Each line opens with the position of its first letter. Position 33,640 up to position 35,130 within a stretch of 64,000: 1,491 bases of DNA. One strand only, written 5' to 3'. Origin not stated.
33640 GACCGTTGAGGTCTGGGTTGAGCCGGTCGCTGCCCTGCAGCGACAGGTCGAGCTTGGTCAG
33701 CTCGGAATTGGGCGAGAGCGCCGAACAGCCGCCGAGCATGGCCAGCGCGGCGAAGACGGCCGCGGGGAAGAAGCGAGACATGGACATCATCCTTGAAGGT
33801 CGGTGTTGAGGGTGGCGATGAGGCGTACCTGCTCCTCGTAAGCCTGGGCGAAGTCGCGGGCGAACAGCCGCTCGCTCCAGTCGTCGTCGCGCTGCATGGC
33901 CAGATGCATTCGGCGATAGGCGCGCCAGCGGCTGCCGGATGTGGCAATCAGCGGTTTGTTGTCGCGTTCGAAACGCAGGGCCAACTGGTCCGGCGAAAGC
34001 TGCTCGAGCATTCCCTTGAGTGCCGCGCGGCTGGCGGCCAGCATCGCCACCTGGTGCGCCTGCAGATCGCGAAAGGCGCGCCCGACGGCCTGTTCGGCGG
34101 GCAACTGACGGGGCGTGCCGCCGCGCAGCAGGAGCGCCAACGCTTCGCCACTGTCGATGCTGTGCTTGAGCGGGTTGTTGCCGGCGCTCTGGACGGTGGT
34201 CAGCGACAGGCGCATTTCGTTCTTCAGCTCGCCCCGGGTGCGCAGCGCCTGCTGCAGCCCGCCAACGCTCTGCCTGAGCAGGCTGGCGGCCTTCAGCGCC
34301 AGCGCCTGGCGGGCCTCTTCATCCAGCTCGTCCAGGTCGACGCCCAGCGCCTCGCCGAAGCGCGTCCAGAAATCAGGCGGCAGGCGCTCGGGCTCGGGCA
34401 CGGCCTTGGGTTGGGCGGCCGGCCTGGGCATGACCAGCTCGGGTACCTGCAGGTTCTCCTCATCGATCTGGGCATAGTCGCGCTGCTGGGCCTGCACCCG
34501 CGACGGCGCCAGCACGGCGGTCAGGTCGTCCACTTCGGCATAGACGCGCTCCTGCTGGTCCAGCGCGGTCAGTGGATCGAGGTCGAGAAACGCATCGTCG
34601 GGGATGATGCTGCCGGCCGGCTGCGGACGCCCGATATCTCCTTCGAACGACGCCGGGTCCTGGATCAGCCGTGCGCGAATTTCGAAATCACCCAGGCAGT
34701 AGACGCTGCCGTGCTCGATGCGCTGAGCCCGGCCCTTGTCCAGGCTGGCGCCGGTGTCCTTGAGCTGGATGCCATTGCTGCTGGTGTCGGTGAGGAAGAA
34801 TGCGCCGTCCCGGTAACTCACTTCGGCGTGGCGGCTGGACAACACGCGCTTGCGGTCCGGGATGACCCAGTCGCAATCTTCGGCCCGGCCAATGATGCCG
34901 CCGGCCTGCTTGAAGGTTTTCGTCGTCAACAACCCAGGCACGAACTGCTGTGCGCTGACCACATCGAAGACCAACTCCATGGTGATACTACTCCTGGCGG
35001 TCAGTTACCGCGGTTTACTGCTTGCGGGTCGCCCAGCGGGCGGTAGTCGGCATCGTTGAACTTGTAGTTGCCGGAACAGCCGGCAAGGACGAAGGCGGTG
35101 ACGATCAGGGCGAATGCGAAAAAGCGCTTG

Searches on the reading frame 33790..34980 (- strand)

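Call 73: search_protein_families(library=pfam, proteins=[window:33790-34980:-], max_evalue=0.01)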
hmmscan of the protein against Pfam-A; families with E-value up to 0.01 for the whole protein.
window:33790-34980:- (397 aa): 3 families
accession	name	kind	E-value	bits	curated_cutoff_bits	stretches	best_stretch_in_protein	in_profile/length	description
PF20232.3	T6SS_FHA_C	-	5.4e-48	163.6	23.7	1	210-384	1-180/180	C-terminal domain of Type VI secretion system FHA protein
PF00498.31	FHA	-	2.1e-11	44.5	20.7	1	29-97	2-67/67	FHA domain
PF16697.10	Yop-YscD_cpl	-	0.0011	19.6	33.2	1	29-100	20-87/94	Inner membrane component of T3SS, cytoplasmic domain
